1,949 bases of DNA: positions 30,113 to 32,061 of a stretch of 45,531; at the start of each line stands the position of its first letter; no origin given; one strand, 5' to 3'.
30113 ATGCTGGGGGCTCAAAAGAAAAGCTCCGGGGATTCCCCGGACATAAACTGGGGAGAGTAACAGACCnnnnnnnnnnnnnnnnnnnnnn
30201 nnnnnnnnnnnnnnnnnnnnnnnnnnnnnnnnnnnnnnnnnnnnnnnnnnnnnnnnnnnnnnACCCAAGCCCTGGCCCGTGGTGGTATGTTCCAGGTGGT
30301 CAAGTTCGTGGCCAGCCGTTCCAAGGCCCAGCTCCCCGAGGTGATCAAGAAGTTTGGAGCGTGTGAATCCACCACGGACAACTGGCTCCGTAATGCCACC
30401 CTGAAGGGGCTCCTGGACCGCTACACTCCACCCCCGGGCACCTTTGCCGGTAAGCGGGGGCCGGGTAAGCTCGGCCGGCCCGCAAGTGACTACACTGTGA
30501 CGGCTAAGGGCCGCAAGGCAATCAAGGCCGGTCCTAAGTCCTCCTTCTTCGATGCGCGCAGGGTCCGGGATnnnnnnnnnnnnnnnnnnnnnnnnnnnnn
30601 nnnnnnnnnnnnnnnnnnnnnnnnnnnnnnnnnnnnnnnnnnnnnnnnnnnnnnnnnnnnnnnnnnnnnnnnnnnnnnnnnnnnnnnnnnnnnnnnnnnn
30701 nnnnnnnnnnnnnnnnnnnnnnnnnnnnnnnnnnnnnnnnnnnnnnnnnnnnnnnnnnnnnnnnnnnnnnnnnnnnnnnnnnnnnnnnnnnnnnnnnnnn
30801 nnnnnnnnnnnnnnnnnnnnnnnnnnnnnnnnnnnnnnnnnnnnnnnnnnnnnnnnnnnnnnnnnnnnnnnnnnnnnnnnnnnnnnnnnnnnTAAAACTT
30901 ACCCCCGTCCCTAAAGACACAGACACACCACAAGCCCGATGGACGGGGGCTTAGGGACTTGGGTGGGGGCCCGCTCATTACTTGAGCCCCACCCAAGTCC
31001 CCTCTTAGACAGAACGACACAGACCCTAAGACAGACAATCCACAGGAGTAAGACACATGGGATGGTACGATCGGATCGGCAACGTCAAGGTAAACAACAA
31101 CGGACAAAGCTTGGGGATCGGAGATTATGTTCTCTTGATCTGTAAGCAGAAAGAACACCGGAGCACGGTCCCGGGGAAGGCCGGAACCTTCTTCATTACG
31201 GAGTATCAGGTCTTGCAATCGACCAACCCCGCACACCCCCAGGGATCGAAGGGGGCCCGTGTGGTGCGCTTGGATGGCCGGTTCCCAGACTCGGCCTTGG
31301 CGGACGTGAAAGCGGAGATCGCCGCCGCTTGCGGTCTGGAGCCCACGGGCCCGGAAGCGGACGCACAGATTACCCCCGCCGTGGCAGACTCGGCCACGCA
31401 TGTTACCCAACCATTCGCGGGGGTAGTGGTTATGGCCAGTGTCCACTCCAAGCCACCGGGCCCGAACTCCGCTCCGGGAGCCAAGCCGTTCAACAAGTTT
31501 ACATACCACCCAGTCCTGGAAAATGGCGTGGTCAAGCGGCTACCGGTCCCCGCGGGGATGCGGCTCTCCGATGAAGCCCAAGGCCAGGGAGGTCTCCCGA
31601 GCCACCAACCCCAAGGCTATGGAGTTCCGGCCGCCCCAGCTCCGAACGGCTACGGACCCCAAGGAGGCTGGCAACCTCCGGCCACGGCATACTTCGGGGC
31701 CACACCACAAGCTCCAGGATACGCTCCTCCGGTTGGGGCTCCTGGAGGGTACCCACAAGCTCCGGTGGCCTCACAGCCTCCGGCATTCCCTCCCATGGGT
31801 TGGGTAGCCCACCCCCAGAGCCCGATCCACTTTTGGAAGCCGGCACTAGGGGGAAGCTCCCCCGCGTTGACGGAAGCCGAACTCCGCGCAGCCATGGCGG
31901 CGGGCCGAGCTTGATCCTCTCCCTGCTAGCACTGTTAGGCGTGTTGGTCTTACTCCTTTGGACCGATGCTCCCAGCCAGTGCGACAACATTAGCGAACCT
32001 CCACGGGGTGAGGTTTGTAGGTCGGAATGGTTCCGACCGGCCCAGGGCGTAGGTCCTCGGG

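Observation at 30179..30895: Phage-encoded lysine-rich protein with linker-histone (H1)-like architecture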

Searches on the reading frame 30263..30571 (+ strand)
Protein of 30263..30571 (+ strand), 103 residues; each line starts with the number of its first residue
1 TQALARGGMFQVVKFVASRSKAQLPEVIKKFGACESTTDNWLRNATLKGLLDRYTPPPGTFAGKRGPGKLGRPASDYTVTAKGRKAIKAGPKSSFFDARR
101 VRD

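Call 16: search_protein_families(library=pfam, proteins=[window:30263-30571:+], max_evalue=10)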
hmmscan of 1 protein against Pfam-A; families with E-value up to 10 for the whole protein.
window:30263-30571:+ (103 aa): 0 families

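Call 19: search_protein_representatives(protein=window:30263-30571:+)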
Query: 103 residues. Proteins with E-value up to 0.001 (for the whole library): 10; up to 1e-10: 3; up to 1e-30: 1. The best 10 are listed.
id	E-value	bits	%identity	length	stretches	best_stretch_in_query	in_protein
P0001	3.8e-61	219.5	100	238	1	1-103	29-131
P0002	1.4e-18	82.9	50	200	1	7-100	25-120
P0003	2.0e-13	66.4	44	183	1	9-91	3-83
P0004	1.4e-09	54.1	45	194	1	6-86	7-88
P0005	1.4e-09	54.0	40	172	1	7-94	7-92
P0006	4.4e-09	52.4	42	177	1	18-91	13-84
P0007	5.7e-09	52.1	30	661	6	8-59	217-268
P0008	2.3e-08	50.1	40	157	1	20-91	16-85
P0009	1.6e-06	44.3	34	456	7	31-65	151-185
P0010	1.5e-04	37.9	36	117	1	11-94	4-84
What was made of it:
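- Tried and rejected: P0007 and P0009 from call 19 are repeat proteins that match only a short HTH-like stretch.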

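Call 24: find_homologous_proteins(query=A2, max_evalue=0.001)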
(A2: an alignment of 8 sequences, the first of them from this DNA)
Query A2 (8 sequences) (96 aa, profile of the alignment): 4 proteins with E <= 0.001 among 1818 candidates.
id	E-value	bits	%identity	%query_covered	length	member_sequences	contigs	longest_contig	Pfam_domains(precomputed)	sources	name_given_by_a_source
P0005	1.4e-35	139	41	81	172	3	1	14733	-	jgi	jgi:predicted ArsR family transcriptional regulator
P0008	2.2e-33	132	39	59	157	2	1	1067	-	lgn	-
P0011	2.4e-33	131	39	59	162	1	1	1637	-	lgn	-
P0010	1.1e-28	116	35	85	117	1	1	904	-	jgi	jgi:hypothetical protein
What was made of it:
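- JGI names P0005 'predicted ArsR family transcriptional regulator' (call 24).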

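Call 25: search_solved_structures(query=A2, max_evalue=10, show_alignments=3)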
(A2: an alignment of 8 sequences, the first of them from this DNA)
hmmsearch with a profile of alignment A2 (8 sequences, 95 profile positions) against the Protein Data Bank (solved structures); distinct sequences matched with E-value up to 10: 29.
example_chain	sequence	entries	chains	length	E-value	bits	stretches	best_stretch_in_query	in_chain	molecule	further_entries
8q90_A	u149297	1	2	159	0.0018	21.2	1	14-53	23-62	AsnC family transcriptional regulator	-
2d1h_A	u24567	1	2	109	0.012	18.5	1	8-75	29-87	109aa long hypothetical transcriptional regulator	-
1mkm_A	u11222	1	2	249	0.053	16.5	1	4-52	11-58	IclR transcriptional regulator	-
1tl2_A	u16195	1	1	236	0.056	16.4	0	29-45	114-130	PROTEIN (TACHYLECTIN-2)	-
6siw_B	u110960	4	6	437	0.069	16.1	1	9-72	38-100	PaaK-like ligase (AMP-dependent synthetase and ligase) | AMP-dependent synthetase and ligase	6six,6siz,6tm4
6siw_A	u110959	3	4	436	0.069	16.1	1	9-72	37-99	PaaK-like ligase (AMP-dependent synthetase and ligase) | AMP-dependent synthetase and ligase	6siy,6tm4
5zr4_A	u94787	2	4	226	0.087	15.8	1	11-53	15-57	Metal-dependent transcriptional regulator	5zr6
6wuq_A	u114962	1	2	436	0.2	14.6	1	9-72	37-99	AjiA1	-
7r1c_N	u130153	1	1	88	0.23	14.4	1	28-67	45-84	Gas vesicle structural protein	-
2ia0_A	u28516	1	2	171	0.24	14.4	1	10-56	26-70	Putative HTH-type transcriptional regulator PF0864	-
3eco_A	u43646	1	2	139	0.36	13.8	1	12-54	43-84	MepR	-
4l9j_A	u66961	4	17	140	0.36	13.8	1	12-54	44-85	MepR | MarR family regulatory protein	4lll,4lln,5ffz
5fb2_A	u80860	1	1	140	0.37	13.8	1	12-54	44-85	MarR family regulatory protein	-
4l9t_A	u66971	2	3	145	0.39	13.7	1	12-54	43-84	MepR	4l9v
4ld5_A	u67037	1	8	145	0.39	13.7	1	12-54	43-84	MepR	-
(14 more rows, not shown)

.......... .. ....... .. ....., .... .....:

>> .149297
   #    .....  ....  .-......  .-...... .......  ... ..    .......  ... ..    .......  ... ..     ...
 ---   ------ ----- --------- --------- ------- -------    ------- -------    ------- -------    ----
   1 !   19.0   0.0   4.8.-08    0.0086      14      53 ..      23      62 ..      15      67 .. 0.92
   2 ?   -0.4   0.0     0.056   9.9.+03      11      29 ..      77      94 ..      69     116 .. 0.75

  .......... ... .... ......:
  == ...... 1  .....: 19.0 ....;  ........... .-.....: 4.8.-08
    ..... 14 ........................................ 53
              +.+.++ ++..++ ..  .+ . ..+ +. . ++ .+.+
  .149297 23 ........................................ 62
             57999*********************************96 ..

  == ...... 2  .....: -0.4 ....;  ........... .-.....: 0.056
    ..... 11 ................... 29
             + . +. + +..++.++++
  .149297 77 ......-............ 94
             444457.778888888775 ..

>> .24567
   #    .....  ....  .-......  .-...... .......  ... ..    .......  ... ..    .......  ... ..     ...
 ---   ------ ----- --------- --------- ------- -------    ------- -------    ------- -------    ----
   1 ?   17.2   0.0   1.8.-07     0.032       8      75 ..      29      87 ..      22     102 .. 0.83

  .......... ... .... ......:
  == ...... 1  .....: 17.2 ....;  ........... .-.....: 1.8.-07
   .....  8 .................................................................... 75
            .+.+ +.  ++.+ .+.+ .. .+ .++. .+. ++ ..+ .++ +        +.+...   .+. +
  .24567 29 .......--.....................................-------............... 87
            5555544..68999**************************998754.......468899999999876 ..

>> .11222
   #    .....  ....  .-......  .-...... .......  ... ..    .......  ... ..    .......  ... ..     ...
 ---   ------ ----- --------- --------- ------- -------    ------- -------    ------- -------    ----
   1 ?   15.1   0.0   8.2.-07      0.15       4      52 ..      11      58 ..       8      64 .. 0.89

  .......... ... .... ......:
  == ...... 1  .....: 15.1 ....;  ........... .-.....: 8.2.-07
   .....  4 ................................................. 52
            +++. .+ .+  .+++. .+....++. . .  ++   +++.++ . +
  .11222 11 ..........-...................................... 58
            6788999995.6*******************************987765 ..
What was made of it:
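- Sequence relatives: the core profile hits AsnC (E=0.0018), 2d1h with the same GRP wing (E=0.012), IclR and MepR (call 25). The wing carries the prokaryotic G-R-P motif, as in 2d1h (call 25).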

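Call 27: find_encoding_contigs(protein=P0005, flank=10000, max_places=4)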
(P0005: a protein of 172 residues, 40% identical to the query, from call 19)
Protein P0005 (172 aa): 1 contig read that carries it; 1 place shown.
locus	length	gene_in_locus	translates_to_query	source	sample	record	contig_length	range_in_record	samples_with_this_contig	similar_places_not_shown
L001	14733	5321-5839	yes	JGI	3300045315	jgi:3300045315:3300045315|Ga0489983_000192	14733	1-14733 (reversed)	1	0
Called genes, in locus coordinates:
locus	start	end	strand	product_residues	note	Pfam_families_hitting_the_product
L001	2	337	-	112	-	?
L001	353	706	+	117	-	-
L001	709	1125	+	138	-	-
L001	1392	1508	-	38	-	-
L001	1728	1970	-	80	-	-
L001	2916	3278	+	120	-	-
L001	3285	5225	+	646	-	PF00270:DEAD (faint)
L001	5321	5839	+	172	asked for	-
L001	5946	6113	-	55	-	-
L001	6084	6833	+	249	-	-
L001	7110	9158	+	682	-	-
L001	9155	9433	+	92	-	-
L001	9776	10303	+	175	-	-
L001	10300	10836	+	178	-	PF18909:dGTP_diPhyd_N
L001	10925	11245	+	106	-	-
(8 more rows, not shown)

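Call 29: find_encoding_contigs(protein=P0002, flank=10000, max_places=3)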
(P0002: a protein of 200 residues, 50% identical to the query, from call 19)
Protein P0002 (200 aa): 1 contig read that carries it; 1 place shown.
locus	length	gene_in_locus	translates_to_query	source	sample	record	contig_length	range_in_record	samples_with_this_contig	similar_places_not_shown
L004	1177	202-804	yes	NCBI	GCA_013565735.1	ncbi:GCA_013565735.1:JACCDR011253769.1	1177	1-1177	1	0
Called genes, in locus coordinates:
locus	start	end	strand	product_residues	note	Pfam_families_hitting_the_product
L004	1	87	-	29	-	?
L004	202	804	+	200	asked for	-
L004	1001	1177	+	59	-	?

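Call 30: find_encoding_contigs(protein=P0003, flank=10000, max_places=3)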
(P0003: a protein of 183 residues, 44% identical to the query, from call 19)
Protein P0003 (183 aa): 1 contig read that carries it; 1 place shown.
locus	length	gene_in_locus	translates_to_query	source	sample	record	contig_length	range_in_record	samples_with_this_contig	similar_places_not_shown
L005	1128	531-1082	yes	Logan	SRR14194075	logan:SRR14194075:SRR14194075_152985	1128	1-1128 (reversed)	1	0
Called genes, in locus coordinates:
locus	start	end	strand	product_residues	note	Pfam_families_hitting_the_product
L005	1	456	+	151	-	?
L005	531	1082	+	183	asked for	-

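Call 31: find_encoding_contigs(protein=P0004, flank=10000, max_places=3)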
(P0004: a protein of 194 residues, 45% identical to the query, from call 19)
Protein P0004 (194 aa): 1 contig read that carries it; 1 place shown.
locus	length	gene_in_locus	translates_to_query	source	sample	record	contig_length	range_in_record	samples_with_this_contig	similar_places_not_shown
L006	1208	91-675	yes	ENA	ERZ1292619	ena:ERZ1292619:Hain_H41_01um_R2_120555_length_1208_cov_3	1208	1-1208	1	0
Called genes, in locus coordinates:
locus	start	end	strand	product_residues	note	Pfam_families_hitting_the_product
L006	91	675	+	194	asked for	-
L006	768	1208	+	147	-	?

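Call 32: find_encoding_contigs(protein=P0006, flank=10000, max_places=3)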
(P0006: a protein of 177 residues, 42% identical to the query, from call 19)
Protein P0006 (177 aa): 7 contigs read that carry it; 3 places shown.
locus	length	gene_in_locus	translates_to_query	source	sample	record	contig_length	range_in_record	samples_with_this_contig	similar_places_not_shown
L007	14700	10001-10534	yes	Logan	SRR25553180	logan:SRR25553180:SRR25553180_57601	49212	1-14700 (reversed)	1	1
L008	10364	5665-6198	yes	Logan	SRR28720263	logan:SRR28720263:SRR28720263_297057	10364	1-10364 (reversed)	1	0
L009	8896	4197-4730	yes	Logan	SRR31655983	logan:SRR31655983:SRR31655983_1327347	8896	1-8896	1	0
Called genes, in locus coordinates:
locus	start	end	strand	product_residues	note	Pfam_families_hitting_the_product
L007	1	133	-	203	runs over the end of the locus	-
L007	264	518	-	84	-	-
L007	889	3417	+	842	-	PF19263:DUF5906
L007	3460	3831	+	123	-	-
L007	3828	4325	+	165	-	-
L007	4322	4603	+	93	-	-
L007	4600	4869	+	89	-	-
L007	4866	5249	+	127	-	-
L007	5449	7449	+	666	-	PF12705:PDDEXK_1 (weak)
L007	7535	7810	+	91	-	-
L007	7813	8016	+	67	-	-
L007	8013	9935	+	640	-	PF00270:DEAD (weak)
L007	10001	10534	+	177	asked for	-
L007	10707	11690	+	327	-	-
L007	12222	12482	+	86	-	-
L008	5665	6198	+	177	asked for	-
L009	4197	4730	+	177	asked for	-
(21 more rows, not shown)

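Call 36: search_protein_families(library=pfam, alignment_id=A2, max_evalue=10)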
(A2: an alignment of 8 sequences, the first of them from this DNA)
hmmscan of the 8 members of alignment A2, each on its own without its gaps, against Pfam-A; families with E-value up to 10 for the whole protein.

A. member 1, seq(96 aa): 0 families

B. families by the number of members that match (of 8 scanned): 17 families
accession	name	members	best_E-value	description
PF13384.12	HTH_23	5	4.1e-05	Homeodomain-like domain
PF13518.12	HTH_28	5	0.0014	Helix-turn-helix domain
PF01978.25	TrmB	3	0.027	Sugar-specific transcriptional regulator TrmB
PF01047.28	MarR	3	0.054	MarR family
PF12802.13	MarR_2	2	0.00041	MarR family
PF13613.12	HTH_Tnp_4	2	0.0011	Helix-turn-helix of DDE superfamily endonuclease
PF12728.13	HTH_17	2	0.057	Helix-turn-helix domain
PF25213.1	HVO_A0261_N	2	0.06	HVO_A0261 N-terminal domain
PF13551.12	HTH_29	2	0.13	Winged helix-turn helix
PF09339.16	HTH_IclR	1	0.0036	IclR helix-turn-helix domain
PF08281.18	Sigma70_r4_2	1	0.02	Sigma-70, region 4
PF23125.1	Xre-MbcA-ParS_M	1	0.053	Antitoxin Xre/MbcA/ParS-like, middle domain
PF06056.18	Terminase_5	1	0.11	Putative ATPase subunit of terminase (gpP-like)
PF08220.18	HTH_DeoR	1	0.12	DeoR-like helix-turn-helix domain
PF13814.12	Replic_Relax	1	0.15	Replication-relaxation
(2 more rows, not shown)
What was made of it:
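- On MarR family (PF01047/PF12802): 2-3 of 8 relatives give sub-threshold hits, with best E values of 4e-4 (MarR_2) and 0.054 (MarR) (call 36).
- Closest known: MarR/ArsR/PadR/AsnC-class prokaryotic winged-helix regulators. Different: All sequence hits fall below the family thresholds (calls 16, 36).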

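Call 43: predict_structure(alignment_id=A2)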
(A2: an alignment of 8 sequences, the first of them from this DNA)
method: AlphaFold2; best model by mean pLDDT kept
length: 96 residues; sequences in the alignment: 8
mean_pLDDT: 82.6   pTM: 0.71
mean pLDDT of the five models: 82.6, 82.6, 81.0, 79.6, 79.2
residues with pLDDT >= 90: 58; 70-90: 18; 50-70: 13; < 50: 7
segments of 3 or more residues with pLDDT < 50: 58-61
pLDDT, mean of each block of 10 residues (from residue 1): 92 92 92 92 90 56 70 94 84 53
secondary structure, 60 per line:
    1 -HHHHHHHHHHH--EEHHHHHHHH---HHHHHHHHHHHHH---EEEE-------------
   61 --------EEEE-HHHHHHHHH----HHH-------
elements in order: H2-12 H17-24 H28-40 E44-47 E69-72 H74-82

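Call 45: fold_search(model_id=the predicted structure, library=pdb)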
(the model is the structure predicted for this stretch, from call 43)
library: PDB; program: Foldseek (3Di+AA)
matches with E <= 10: 1432; with E <= 0.001: 0
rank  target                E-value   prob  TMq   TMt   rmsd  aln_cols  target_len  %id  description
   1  1jgs                  1.5e-03  1.00  0.63  0.45   2.8        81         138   14  Multiple Antibiotic Resistance Repressor, MarR (released 2001-12-28)
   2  4jba_B                1.9e-03  1.00  0.63  0.45   2.2        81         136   16  Crystal Structure of the Oxidized Form of MarR from E.coli (released 2013-10-16)
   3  5h3r_A                1.9e-03  1.00  0.64  0.45   2.4        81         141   14  Crystal Structure of mutant MarR C80S from E.coli complexed with operator DNA (released 2017-08-02)
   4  5h3r_B                2.0e-03  1.00  0.65  0.45   2.4        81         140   14  Crystal Structure of mutant MarR C80S from E.coli complexed with operator DNA (released 2017-08-02)
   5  6pco_C                2.0e-03  1.00  0.65  0.48   1.8        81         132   17  Mechanism for regulation of DNA binding of Bordetella bronchiseptica BpsR by 6-hydroxynicotinic acid (released 2019-11-06)
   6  8yli_B                2.2e-03  1.00  0.58  0.36   3.6        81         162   12  Crystal structure of Pectobacterium atrosepticum PecS in complex with operator DNA (released 2024-11-13)
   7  3vod_A                2.3e-03  1.00  0.65  0.47   2.2        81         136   14  Crystal Structure of mutant MarR C80S from E.coli (released 2013-03-06)
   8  6abt_A                2.6e-03  1.00  0.64  0.63   2.6        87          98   18  Crystal structure of transcription factor from Listeria monocytogenes (released 2019-06-05)
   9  3voe_A                2.8e-03  1.00  0.65  0.47   2.2        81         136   14  Crystal Structure of wild type MarR (apo form) from E.coli (released 2013-03-06)
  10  4yif_B                2.8e-03  1.00  0.64  0.45   2.1        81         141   14  Crystal structure of Rv0880 (released 2015-06-10)
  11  6pcp_A                3.0e-03  1.00  0.64  0.45   2.5        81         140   17  Mechanism for regulation of DNA binding of Bordetella bronchiseptica BpsR by 6-hydroxynicotinic acid (released 2019-11-06)
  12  1ub9                  3.0e-03  1.00  0.64  0.62   1.9        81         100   17  Structure of the transcriptional regulator homologue protein from Pyrococcus horikoshii OT3 (released 2004-05-04)
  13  3vod_B                3.2e-03  1.00  0.64  0.47   2.4        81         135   14  Crystal Structure of mutant MarR C80S from E.coli (released 2013-03-06)
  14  6pcp_C                3.2e-03  1.00  0.63  0.45   2.5        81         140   17  Mechanism for regulation of DNA binding of Bordetella bronchiseptica BpsR by 6-hydroxynicotinic acid (released 2019-11-06)
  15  4lln_J                3.2e-03  1.00  0.63  0.44   2.9        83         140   17  Crystal structure of S. aureus MepR-DNA complex (released 2014-05-14)
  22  6pco_A                3.9e-03  1.00  0.62  0.44   2.7        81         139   17  Mechanism for regulation of DNA binding of Bordetella bronchiseptica BpsR by 6-hydroxynicotinic acid (released 2019-11-06)
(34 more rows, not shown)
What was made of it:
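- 30287..30529 (+): Winged helix-turn-helix core, residues 37-117. The recognition helix is residues 63-75 (nt 30365-30403) with invariant S64 T65 D67 N68 W69 R71. The wing carries invariant G99 R100. Foldseek matches MarR-type winged helices with query TM 0.56-0.65 and rmsd about 2-3 A over about 81 columns for most top hits (call 45).
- On MarR family (PF01047/PF12802): Query TM 0.63-0.65 and rmsd 1.8-2.8 A over 81 columns to 1jgs, 5h3r and 6pco (call 45).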

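Call 60: find_related_loci(query=A2, collection=viral_contigs, flank=6000)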
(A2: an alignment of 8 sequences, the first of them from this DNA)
Query A2 (96 aa) in viral_contigs; peptide patterns used: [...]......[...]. (x = any residue, [..] = any of these).
5 stretches matched a pattern, but none encodes a relative of the query by tblastn (E <= 1e-3).
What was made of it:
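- Tried and rejected: Wider locus searches: the IMG/VR scan with the family pattern found no relatives (call 60).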

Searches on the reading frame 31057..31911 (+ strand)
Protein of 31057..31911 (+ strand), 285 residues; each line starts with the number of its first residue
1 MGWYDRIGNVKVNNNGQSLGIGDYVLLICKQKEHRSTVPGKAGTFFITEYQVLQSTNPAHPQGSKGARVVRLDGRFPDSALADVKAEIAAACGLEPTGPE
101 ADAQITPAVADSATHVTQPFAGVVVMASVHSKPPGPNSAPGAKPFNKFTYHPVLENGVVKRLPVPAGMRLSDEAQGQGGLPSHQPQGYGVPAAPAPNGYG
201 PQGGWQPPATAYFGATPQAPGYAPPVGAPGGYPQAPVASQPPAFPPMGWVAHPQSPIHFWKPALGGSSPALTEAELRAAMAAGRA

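Call 10: search_protein_families(library=pfam, proteins=[window:31057-31911:+], max_evalue=0.001)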
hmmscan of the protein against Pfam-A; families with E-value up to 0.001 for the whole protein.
window:31057-31911:+ (285 aa): 0 families

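Call 42: search_protein_families(library=phrogs, proteins=[window:31057-31911:+], max_evalue=0.001)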
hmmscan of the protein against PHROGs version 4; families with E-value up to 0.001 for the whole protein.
window:31057-31911:+ (285 aa): 0 families

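Call 70: search_solved_structures(query=A4, max_evalue=10)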
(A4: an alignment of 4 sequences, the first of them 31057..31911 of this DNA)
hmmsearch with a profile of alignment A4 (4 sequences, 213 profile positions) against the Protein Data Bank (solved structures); distinct sequences matched with E-value up to 10: 0.
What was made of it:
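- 31057..31914 (+): Downstream neighbour orf285, a conserved right-hand partner. It has an N-terminal globular domain, a P/Q/G/A-rich linker and a conserved C-terminal peptide. Function is unknown; 'SSB-like in layout' is only a guess. No Pfam, PHROG or PDB hit (calls 10, 42, 70).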
